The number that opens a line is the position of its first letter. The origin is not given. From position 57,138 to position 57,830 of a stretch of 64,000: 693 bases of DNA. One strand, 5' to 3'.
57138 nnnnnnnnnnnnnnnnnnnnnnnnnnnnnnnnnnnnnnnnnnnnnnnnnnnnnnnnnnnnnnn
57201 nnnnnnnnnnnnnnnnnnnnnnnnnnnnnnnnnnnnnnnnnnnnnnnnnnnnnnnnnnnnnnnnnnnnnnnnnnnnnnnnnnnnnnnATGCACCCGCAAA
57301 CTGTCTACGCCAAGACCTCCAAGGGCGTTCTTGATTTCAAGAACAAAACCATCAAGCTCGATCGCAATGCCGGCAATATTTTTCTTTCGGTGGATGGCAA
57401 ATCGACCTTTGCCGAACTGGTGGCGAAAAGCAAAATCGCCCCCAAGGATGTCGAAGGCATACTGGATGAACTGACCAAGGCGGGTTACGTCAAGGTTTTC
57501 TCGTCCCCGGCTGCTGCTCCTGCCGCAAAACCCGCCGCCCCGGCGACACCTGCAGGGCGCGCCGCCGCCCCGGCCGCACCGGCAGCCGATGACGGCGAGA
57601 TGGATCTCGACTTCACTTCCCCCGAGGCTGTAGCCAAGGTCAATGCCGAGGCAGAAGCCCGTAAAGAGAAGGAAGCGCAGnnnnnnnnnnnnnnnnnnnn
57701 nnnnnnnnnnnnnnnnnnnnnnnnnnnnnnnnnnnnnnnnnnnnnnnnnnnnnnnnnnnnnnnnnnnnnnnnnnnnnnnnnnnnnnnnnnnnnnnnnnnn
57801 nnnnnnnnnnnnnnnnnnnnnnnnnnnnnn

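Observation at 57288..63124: The broken response regulator and the 1084-aa coiled-coil protein share a paralogous ~70-aa N-terminal module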

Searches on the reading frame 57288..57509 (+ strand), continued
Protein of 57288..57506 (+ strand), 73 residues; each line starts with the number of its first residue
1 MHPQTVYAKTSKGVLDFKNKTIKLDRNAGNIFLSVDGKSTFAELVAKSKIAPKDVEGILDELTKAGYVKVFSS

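Call 50: find_encoding_contigs(protein=P0115, flank=10000, max_places=2)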
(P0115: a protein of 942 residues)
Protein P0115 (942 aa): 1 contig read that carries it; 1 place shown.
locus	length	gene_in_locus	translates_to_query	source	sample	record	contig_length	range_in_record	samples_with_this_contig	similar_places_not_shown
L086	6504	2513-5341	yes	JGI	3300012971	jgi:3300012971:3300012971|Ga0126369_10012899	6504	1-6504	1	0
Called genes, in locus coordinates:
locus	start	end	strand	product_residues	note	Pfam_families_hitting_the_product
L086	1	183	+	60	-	?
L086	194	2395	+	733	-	PF02629:CoA_binding, PF13380:CoA_binding_2, PF13607:Succ_CoA_lig, PF19045:Ligase_CoA_2 (faint), PF13549:ATP-grasp_5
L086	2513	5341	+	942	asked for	PF08017:Fibrinogen_BP (weak)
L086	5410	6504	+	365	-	?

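Call 51: find_encoding_contigs(protein=P0034, flank=10000, max_places=2)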
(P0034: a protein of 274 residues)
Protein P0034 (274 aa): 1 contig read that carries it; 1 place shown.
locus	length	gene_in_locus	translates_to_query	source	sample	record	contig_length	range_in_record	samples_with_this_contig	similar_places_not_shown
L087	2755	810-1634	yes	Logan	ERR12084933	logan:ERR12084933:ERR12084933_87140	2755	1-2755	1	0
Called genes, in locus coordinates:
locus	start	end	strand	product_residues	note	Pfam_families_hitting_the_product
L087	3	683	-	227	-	?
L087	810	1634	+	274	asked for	PF00072:Response_reg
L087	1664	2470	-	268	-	PF01734:Patatin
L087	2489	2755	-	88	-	?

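Call 57: search_solved_structures(query=A3, max_evalue=10)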
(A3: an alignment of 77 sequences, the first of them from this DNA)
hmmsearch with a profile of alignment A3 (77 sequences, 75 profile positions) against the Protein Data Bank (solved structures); distinct sequences matched with E-value up to 10: 64 (the best 60 are shown).
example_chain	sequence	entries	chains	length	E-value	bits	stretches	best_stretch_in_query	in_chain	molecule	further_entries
1yyv_A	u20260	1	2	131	0.0014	21.7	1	33-73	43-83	putative transcriptional regulator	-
7od9_C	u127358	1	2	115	0.0034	20.4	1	17-71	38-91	C-terminal domain of CheF from Methanococcus maripaludis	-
5yhx_A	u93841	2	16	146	0.0041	20.2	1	22-73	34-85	Zinc transport transcriptional regulator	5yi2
5yhy_A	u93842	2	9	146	0.0054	19.8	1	22-73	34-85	Zinc transport transcriptional regulator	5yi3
5yhz_A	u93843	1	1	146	0.0054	19.8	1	22-73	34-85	Zinc transport transcriptional regulator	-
3nqo_A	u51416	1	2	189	0.0059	19.7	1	30-75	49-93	MarR-family transcriptional regulator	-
5yi0_B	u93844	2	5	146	0.0066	19.5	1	21-73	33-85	Zinc transport transcriptional regulator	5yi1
7u58_A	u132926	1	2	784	0.027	17.6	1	33-70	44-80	MusD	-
3tgn_A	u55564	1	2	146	0.03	17.4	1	23-72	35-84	Adc operon repressor AdcR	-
7wze_Y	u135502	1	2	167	0.058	16.5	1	29-70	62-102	Uncharacterized HTH-type transcriptional regulator YetL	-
7fby_A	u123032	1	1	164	0.068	16.3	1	36-74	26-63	Transcriptional regulatory protein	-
2fa5_A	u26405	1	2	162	0.08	16.1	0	38-71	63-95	transcriptional regulator marR/emrR family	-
3vb2_A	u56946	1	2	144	0.091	15.9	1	31-74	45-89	Multiple antibiotic resistance protein marR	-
9w4v_A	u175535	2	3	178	0.1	15.8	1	36-74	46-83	Uncharacterized HTH-type transcriptional regulator PH0140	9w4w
7nwg_a2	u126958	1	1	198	0.1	15.7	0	57-74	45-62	ribosomal protein eS25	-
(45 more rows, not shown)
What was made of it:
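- Closest known: MarR/HxlR/Lrp-type winged-helix domains, and protein-binding winged helices. Same: Weak profile hits align module positions 22-73 to the wHTH core of ZitR/AdcR (call 57).
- The PDB sequence-profile hits are all weak and are mostly wHTH proteins (call 57).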

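Call 61: search_protein_families(library=ncbifam, proteins=[P0134, P0149, P0157, P0150, P0145, P0080, P0110, P0125, P0083, P0159], max_evalue=0.01)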
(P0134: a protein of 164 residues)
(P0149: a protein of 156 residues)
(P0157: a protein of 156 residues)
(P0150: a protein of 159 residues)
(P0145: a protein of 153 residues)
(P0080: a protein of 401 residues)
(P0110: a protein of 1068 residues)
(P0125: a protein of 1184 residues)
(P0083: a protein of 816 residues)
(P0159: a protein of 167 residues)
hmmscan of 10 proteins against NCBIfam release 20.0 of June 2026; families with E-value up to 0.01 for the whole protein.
P0134 (164 aa): 0 families

P0149 (156 aa): 0 families

P0157 (156 aa): 0 families

P0150 (159 aa): 0 families

P0145 (153 aa): 0 families

P0080 (401 aa): 0 families

P0110 (1068 aa): 1 family
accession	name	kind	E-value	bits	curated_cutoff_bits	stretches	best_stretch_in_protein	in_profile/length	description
NF047952.2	ATportTamB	equivalog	0.00061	17.7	825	1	870-947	381-461/1240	autotransporter assembly complex protein TamB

P0125 (1184 aa): 0 families

P0083 (816 aa): 1 family
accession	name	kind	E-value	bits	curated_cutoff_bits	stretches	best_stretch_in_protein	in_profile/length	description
TIGR02794.1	tolA_full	equivalog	0.00072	18.9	59.45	1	113-239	93-247/362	cell envelope integrity protein TolA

P0159 (167 aa): 0 families

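Call 64: list_cluster_members(proteins=[P0134, P0149, P0157, P0150, P0145, P0084, P0141, P0155, P0076, P0133])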
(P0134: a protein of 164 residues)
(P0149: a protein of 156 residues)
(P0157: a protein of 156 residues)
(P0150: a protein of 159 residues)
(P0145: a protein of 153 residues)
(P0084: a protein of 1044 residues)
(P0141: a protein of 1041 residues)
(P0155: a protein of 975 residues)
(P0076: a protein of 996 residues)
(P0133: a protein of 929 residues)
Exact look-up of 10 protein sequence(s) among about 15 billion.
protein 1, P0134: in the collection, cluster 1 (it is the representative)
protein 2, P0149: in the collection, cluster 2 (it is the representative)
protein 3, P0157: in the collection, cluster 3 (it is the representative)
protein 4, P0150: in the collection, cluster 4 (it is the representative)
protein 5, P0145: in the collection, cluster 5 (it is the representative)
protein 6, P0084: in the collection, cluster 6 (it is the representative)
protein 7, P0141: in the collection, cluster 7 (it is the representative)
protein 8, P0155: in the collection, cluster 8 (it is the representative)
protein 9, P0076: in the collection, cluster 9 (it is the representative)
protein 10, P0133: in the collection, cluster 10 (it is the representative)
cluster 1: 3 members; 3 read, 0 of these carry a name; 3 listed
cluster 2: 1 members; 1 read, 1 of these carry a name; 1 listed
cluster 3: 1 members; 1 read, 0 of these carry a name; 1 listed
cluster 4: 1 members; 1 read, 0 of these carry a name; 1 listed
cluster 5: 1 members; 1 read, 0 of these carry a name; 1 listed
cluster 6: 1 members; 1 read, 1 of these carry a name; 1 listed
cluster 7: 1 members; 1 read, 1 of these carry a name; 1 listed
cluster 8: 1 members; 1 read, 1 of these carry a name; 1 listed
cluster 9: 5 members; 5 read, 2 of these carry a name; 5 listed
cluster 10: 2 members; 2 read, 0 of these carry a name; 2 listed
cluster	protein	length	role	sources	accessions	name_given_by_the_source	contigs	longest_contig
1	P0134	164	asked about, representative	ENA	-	-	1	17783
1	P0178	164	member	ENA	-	-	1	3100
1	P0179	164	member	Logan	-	-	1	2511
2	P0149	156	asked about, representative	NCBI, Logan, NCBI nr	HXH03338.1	MAG TPA: hypothetical protein VNN09_08460 [Candidatus Competibacteraceae bacterium] | hypothetical protein [Candidatus Competibacteraceae bacterium]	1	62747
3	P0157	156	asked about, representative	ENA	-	-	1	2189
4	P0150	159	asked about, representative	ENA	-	-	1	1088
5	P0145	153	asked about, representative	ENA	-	-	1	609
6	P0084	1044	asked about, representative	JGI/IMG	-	hypothetical protein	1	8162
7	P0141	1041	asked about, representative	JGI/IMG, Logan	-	hypothetical protein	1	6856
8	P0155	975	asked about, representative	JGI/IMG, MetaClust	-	\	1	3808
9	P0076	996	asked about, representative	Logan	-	-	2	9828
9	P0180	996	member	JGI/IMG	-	Ni/Co efflux regulator RcnB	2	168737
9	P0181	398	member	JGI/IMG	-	hypothetical protein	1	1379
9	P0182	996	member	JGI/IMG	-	-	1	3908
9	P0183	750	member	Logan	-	-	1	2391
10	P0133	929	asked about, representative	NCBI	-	-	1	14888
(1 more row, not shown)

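Call 66: find_encoding_contigs(protein=P0149, flank=6000, max_places=2)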
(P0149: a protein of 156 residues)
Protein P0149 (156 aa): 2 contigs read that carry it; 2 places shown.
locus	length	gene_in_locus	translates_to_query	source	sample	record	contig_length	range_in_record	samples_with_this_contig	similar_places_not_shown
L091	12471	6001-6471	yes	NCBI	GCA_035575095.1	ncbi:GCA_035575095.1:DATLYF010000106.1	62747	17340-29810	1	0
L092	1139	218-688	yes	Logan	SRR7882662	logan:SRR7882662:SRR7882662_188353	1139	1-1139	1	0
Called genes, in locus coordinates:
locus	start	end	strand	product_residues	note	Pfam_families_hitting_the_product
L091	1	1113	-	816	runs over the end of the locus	PF00890:FAD_binding_2 (weak), PF01266:DAO, PF01593:Amino_oxidase (faint), PF07992:Pyr_redox_2 (faint), PF13450:NAD_binding_8 (faint), PF16350:FAO_M, PF01571:GCV_T, PF08669:GCV_T_C, +1 more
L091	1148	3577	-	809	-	PF01266:DAO, PF13738:Pyr_redox_3 (faint), PF16350:FAO_M, PF01571:GCV_T, PF08669:GCV_T_C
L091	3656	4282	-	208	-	PF12844:HTH_19 (weak), PF13443:HTH_26 (weak), PF13560:HTH_31, PF01381:HTH_3, PF07883:Cupin_2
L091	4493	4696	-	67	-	PF14255:Zn_ribbon_21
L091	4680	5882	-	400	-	PF04055:Radical_SAM, PF06969:HemN_C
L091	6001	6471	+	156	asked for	-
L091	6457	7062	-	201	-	PF01725:Ham1p_like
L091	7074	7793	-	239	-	PF01138:RNase_PH, PF03725:RNase_PH_C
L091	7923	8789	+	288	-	PF03755:YicC-like_N, PF08340:YicC-like_C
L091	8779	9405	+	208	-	PF00625:Guanylate_kin, PF13671:AAA_33 (weak)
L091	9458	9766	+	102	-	PF01192:RNA_pol_Rpb6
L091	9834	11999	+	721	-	PF13328:HD_4, PF01966:HD, PF04607:RelA_SpoT, PF02824:TGS, PF28438:RelA_RIS, PF01842:ACT, PF13291:ACT_4, PF22629:ACT_AHAS_ss (weak)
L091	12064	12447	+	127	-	PF01042:Ribonuc_L-PSP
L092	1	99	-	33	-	?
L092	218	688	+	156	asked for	-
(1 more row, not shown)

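Call 67: find_encoding_contigs(protein=P0134, flank=6000, max_places=2)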
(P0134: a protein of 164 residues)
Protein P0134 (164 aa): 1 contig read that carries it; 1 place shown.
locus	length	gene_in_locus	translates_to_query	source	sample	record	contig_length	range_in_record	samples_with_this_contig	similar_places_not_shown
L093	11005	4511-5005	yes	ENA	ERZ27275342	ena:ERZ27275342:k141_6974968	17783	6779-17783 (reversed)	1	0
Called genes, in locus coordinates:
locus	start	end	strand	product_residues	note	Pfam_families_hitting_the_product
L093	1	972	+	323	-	?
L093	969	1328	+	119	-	PF01329:Pterin_4a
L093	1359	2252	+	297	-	PF03193:RsgA_GTPase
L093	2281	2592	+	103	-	PF09413:DUF2007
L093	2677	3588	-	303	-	PF03186:CobD_Cbib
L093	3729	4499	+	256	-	PF07277:SapC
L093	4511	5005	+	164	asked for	-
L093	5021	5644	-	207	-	PF00293:NUDIX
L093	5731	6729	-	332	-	PF03480:DctP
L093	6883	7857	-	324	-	PF08240:ADH_N, PF00107:ADH_zinc_N, PF13602:ADH_zinc_N_2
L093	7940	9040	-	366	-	PF08495:FIST, PF10442:FIST_C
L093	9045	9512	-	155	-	-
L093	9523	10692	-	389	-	PF01734:Patatin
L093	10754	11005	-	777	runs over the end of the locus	PF00390:malic, PF03949:Malic_M, PF01515:PTA_PTB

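Call 82: search_protein_families(library=pfam, proteins=[L001:12041-13240:+, L034:5155-6354:+, L043:12320-13519:+, L066:6998-8197:+, L079:11702-12901:+, L081:11249-12448:+, L082:9549-10748:+, L083:7759-8958:+, L084:3938-5137:+, L086:4139-5338:+], max_evalue=0.01)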
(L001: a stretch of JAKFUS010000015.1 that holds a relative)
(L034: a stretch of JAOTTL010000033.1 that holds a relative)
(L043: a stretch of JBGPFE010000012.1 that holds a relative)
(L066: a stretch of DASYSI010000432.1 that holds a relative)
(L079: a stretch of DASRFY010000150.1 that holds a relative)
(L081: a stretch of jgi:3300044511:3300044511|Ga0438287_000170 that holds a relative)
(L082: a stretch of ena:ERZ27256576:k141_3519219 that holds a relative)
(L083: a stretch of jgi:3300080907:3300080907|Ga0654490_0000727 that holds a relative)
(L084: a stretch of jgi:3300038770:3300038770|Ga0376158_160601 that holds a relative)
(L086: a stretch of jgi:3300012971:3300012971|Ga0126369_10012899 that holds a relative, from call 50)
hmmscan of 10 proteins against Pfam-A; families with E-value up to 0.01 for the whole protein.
L001:12041-13240:+ (400 aa): 1 family
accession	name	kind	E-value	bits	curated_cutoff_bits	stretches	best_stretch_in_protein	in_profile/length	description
PF05170.20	AsmA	-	4.9e-11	42.6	29.8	2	198-345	454-605/607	AsmA family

L034:5155-6354:+ (400 aa): 2 families
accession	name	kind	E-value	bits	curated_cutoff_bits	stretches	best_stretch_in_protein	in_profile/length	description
PF05170.20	AsmA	-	4e-09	36.3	29.8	2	5-107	5-116/607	AsmA family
PF09898.14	DUF2125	-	0.0038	17.2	24.2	0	121-267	123-272/319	Uncharacterized protein conserved in bacteria (DUF2125)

L043:12320-13519:+ (400 aa): 1 family
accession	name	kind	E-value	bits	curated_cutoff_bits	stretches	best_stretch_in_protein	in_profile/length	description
PF05170.20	AsmA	-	1.2e-09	38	29.8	1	7-104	12-115/607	AsmA family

L066:6998-8197:+ (400 aa): 1 family
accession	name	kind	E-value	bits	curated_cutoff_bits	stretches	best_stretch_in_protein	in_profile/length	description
PF05170.20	AsmA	-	4.9e-08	32.7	29.8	2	7-106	10-115/607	AsmA family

L079:11702-12901:+ (400 aa): 0 families

L081:11249-12448:+ (400 aa): 1 family
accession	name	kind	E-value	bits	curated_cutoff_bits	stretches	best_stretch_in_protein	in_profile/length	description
PF05170.20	AsmA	-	1.3e-06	28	29.8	0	116-341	375-598/607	AsmA family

L082:9549-10748:+ (400 aa): 2 families
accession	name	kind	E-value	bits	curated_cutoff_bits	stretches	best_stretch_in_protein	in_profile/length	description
PF05170.20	AsmA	-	1.4e-11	44.4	29.8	2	198-314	454-571/607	AsmA family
PF13116.12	YhdP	-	3.1e-07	29.1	46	1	8-115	16-124/1224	YhdP protein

L083:7759-8958:+ (400 aa): 1 family
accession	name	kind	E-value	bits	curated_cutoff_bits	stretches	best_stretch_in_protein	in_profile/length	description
PF05170.20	AsmA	-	1.8e-07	30.8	29.8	1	181-342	442-605/607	AsmA family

L084:3938-5137:+ (400 aa): 1 family
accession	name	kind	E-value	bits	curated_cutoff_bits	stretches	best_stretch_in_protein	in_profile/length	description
PF05170.20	AsmA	-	2.8e-09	36.8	29.8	1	12-87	14-90/607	AsmA family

L086:4139-5338:+ (400 aa): 0 families
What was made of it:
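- On AsmA family (PF05170): Seven of 10 diverse orthologous domains are above threshold and one is just below (call 82).
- Closest known: AsmA-like proteins. Different: The periplasmic part is only about 380 aa and matches only the two ends of the 607-position AsmA model (call 82).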

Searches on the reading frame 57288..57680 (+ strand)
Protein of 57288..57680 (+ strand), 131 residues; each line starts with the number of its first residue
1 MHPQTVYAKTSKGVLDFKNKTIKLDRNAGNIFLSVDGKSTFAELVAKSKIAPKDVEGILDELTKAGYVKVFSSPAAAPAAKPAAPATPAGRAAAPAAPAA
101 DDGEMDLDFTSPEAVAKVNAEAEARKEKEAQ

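Call 35: predict_structure(alignment_id=A6)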
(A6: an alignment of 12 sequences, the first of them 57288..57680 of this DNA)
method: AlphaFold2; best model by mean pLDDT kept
length: 131 residues; sequences in the alignment: 12
mean_pLDDT: 68.7   pTM: 0.44
mean pLDDT of the five models: 68.7, 67.8, 66.6, 65.5, 64.3
residues with pLDDT >= 90: 0; 70-90: 70; 50-70: 37; < 50: 24
segments of 3 or more residues with pLDDT < 50: 74-80, 89-94, 102-104
pLDDT, mean of each block of 10 residues (from residue 1): 81 83 80 80 83 86 85 52 47 48 51 62 58 45
secondary structure, 60 per line:
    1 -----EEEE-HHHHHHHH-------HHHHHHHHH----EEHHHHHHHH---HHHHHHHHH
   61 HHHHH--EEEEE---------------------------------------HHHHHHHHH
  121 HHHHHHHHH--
elements in order: E6-9 H11-18 H26-34 H41-48 H52-65 E68-72 H112-129

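Call 41: fold_search(model_id=the predicted structure, library=pdb)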
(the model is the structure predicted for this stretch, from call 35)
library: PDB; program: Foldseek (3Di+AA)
matches with E <= 10: 771; with E <= 0.001: 0
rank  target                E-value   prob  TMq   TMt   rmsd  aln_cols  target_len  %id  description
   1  9v0j_A                2.3e-02  1.00  0.47  0.18   2.0        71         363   22  Cryo-EM structure of GATOR1-KICSTOR complex (released 2025-11-12)
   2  9o5d_D                2.6e-02  1.00  0.47  0.18   1.9        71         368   21  The KICSTOR-GATOR1-SAMTOR complex (released 2026-01-21)
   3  2yu3_MODEL_1_A        3.0e-02  1.00  0.44  0.60   3.2        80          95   12  Solution structure of the domain swapped WingedHelix in DNA-directed RNA polymerase III 39 kDa polypeptide (released 2007-10-09)
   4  8jj9_A                3.6e-02  1.00  0.36  0.17   4.3        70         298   18  Human FAM91A1 N terminal domain in complex with TBC1D23 (released 2024-04-24)
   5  9v0j_B                4.7e-02  1.00  0.47  0.16   2.5        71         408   11  Cryo-EM structure of GATOR1-KICSTOR complex (released 2025-11-12)
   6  9o5a_H                5.4e-02  1.00  0.47  0.17   1.9        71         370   21  The KICSTOR-GATOR1 complex (released 2026-02-18)
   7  9h4q_T                5.8e-02  1.00  0.45  0.15   2.2        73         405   18  Cryo-EM structure of the SEAC wing - EGOC (released 2025-11-05)
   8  8adl_S                1.1e-01  1.00  0.45  0.16   2.1        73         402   18  Cryo-EM structure of the SEA complex (released 2022-11-02)
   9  9o5d_C                1.2e-01  1.00  0.47  0.15   2.4        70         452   11  The KICSTOR-GATOR1-SAMTOR complex (released 2026-01-21)
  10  3k9t                  1.2e-01  0.98  0.39  0.13   3.5        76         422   13  Crystal structure of putative peptidase (NP_348812.1) from CLOSTRIDIUM ACETOBUTYLICUM at 2.37 A resolution (released 2009-11-10)
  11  2cyy                  1.4e-01  0.97  0.30  0.26   2.3        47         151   23  Crystal structure of PH1519 from Pyrococcus horikosii OT3 (released 2006-09-19)
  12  2p6t_F                1.4e-01  0.99  0.32  0.27   1.9        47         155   26  CRYSTAL STRUCTURE OF TRANSCRIPTIONAL REGULATOR NMB0573 and L-LEUCINE COMPLEX FROM NEISSERIA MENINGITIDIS (released 2007-04-03)
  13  9o5a_C                1.8e-01  0.99  0.47  0.14   2.3        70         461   11  The KICSTOR-GATOR1 complex (released 2026-02-18)
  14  4pcq_C                1.8e-01  0.95  0.29  0.26   2.2        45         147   27  Crystal Structure of MtbAldR (Rv2779c) (released 2015-05-06)
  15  7t3b_B                1.9e-01  0.96  0.41  0.16   4.3        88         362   12  GATOR1-RAG-RAGULATOR - GAP Complex (released 2022-04-06)
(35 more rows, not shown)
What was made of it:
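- The best structural matches include non-DNA-binding winged helices (call 41).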
